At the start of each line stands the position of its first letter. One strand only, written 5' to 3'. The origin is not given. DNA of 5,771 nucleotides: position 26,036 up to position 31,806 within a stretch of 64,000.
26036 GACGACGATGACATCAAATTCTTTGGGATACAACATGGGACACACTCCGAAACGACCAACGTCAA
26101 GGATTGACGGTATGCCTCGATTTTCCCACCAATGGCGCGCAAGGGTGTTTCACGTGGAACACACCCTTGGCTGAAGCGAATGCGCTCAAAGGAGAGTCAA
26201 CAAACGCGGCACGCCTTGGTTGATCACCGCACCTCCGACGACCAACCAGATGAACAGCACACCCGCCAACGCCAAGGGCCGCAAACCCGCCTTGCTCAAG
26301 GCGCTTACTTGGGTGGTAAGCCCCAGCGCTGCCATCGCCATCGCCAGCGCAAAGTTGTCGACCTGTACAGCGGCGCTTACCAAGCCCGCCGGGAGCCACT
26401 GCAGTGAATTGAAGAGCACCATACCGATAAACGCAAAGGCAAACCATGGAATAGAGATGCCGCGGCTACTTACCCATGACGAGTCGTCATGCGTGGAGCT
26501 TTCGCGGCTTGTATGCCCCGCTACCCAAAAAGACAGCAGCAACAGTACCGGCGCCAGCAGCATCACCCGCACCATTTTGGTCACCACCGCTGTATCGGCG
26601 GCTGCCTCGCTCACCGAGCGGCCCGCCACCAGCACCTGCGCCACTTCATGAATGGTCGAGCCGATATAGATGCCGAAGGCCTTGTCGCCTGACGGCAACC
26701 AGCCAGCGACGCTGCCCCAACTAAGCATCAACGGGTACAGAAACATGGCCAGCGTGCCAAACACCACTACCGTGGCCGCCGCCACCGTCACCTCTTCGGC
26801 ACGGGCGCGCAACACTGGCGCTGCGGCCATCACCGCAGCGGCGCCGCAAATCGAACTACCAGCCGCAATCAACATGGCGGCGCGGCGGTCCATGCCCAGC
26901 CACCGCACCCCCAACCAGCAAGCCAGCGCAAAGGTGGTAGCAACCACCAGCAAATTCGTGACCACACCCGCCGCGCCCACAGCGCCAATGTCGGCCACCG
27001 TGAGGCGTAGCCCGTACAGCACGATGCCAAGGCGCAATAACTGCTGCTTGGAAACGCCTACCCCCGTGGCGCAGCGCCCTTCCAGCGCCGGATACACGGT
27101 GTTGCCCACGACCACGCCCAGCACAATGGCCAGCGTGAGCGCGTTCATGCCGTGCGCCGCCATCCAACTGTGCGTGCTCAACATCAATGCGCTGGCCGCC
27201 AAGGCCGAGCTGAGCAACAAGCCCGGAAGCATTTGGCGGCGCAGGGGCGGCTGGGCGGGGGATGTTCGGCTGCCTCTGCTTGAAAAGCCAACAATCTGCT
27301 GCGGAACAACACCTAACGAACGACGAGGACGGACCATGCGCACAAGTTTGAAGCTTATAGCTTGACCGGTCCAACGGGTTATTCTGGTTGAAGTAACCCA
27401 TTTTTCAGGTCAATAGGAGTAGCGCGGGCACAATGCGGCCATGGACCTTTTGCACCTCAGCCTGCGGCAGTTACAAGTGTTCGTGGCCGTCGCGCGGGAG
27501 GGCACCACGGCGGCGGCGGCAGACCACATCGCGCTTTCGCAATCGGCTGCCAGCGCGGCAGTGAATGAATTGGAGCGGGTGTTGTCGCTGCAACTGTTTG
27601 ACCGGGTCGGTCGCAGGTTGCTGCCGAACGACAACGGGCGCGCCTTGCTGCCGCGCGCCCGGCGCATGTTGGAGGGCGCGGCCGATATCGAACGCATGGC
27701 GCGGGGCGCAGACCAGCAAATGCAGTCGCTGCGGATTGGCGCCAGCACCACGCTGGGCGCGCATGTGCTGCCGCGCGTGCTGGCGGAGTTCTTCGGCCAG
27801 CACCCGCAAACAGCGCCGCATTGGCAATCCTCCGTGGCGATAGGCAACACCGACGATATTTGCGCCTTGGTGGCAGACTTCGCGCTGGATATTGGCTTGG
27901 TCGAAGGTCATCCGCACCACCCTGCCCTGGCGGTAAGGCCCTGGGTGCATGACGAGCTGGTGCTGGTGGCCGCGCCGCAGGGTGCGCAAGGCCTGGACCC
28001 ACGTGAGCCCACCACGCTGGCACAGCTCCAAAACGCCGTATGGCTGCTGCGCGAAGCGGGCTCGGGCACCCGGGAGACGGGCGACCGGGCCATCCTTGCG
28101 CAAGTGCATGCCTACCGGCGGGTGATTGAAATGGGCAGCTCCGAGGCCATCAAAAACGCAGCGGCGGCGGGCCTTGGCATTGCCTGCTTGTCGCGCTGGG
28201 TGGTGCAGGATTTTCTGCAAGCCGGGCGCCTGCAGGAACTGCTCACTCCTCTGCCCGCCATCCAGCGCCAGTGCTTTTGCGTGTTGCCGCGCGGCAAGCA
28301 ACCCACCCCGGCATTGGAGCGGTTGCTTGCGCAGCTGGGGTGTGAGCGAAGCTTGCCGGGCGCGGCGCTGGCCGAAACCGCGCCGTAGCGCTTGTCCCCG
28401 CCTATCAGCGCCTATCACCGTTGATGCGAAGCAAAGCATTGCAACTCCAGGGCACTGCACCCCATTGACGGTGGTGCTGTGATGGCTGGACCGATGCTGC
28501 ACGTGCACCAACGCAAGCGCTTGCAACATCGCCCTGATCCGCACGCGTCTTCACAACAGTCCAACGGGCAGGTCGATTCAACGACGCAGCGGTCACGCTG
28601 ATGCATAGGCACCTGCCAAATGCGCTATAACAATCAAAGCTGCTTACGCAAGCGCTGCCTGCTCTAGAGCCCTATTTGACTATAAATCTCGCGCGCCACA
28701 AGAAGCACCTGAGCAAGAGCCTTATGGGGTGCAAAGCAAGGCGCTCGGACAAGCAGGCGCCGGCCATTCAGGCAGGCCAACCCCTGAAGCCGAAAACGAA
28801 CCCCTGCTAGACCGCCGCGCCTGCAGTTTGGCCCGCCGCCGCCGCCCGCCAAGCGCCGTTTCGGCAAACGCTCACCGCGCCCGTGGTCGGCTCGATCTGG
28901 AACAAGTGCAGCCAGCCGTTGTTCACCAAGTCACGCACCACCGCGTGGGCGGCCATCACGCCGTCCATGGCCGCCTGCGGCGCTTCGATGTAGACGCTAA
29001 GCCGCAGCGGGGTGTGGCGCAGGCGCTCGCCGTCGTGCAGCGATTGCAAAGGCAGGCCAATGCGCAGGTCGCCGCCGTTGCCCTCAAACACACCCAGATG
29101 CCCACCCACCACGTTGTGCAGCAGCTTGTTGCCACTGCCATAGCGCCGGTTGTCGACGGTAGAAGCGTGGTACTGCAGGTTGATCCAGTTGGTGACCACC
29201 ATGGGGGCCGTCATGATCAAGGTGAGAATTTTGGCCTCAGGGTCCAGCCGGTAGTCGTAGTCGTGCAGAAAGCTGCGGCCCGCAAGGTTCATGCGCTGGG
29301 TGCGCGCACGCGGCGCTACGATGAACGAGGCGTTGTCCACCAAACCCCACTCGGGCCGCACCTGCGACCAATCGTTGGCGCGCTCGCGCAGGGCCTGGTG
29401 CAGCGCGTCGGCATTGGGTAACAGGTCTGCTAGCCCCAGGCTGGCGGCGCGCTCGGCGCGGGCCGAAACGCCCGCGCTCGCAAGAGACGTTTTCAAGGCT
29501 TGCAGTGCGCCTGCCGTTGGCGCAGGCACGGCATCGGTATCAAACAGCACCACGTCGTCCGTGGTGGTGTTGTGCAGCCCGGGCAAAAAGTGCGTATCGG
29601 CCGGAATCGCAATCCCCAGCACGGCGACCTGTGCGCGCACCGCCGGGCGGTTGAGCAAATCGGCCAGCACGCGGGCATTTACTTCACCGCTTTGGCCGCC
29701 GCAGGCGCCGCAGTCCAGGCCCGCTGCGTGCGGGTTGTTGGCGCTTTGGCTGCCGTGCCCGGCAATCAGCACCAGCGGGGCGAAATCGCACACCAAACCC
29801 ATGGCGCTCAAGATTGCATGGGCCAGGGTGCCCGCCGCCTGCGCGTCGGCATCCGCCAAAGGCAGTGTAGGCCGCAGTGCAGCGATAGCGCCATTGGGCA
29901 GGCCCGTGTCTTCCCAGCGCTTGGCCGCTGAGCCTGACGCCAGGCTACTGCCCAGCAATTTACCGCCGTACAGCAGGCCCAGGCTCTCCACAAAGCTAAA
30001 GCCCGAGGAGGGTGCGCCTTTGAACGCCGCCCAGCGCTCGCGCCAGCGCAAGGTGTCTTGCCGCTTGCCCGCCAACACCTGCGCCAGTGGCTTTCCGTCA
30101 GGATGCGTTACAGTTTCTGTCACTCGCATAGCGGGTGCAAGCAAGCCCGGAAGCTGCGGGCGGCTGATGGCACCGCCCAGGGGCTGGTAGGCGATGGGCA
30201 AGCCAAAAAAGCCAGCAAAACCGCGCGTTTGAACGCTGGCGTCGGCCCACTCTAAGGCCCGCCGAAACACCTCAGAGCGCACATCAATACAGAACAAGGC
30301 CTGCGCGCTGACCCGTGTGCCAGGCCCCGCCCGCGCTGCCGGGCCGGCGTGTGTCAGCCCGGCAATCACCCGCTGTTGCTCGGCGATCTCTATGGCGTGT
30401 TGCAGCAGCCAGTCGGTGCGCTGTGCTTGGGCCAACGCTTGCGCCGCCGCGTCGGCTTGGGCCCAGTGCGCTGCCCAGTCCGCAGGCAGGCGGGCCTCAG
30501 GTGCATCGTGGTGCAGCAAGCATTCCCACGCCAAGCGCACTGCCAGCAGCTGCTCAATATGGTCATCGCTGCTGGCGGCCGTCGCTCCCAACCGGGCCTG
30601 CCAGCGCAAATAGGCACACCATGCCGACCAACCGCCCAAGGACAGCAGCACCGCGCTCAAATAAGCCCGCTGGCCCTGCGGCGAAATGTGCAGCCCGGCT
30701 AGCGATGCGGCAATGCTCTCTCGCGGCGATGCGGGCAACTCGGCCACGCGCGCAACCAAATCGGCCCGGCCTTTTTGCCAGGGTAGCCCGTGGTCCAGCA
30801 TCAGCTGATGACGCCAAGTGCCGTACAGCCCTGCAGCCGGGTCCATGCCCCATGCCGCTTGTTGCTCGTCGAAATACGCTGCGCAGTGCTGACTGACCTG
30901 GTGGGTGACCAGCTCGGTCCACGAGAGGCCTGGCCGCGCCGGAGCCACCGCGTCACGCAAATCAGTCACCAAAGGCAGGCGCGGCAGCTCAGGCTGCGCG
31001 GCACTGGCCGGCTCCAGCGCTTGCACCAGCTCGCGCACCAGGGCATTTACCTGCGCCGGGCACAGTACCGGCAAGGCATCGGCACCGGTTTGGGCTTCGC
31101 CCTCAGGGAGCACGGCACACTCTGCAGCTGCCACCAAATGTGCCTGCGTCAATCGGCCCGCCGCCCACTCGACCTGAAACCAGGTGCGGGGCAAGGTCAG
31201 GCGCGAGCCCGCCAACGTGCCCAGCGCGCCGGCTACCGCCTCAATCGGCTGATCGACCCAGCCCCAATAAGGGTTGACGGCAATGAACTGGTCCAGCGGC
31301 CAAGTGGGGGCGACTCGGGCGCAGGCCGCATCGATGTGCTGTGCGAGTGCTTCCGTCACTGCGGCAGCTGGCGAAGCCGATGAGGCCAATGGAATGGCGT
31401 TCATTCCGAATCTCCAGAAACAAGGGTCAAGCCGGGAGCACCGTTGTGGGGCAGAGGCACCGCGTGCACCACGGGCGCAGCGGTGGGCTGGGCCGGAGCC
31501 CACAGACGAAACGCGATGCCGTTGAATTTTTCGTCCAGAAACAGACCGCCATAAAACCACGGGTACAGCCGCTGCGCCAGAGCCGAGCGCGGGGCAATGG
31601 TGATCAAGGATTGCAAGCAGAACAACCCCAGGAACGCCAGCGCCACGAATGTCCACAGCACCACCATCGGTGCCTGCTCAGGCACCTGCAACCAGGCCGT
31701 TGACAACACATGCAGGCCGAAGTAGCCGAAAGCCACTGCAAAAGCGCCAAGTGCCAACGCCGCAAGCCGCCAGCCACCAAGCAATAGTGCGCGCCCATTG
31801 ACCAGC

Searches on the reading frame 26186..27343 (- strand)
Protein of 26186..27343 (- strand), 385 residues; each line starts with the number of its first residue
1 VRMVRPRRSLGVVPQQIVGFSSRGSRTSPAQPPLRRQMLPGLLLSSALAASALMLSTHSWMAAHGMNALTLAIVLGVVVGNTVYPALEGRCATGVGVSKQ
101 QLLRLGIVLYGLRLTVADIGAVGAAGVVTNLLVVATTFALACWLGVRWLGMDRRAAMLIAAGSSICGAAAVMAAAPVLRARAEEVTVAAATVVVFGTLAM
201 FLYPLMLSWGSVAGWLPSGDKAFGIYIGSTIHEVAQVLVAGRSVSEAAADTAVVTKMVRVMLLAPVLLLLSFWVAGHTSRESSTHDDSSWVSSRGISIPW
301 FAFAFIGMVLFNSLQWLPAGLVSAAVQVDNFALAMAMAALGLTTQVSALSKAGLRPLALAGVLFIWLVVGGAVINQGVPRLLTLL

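Call 38: search_protein_families(library=pfam, proteins=[window:26186-27343:-])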
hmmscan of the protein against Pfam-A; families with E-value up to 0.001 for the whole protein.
window:26186-27343:- (385 aa): 1 family
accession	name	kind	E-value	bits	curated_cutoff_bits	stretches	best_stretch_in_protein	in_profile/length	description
PF03601.19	Cons_hypoth698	-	1.3e-101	339.9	24.5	1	40-359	1-303/304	Conserved hypothetical protein 698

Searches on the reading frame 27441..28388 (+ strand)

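Call 39: search_protein_families(library=pfam, proteins=[window:27441-28388:+])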
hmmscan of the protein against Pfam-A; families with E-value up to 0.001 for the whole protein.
window:27441-28388:+ (315 aa): 2 families
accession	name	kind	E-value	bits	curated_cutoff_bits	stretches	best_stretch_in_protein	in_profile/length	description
PF03466.25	LysR_substrate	-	3.6e-44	151.1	28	1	92-299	3-204/209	LysR substrate binding domain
PF00126.33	HTH_1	-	1.2e-16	60.8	26.6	1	8-67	1-60/60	Bacterial regulatory helix-turn-helix protein, lysR family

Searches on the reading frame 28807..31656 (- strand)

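Call 39: search_protein_families(library=pfam, proteins=[window:28807-31656:-])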
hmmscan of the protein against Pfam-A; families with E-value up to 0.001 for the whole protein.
window:28807-31656:- (949 aa): 1 family
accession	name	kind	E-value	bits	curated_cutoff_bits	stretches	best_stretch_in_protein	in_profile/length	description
PF10070.14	DabA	-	4.8e-253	842.4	25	1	108-916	1-747/747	Probable inorganic carbon transporter subunit DabA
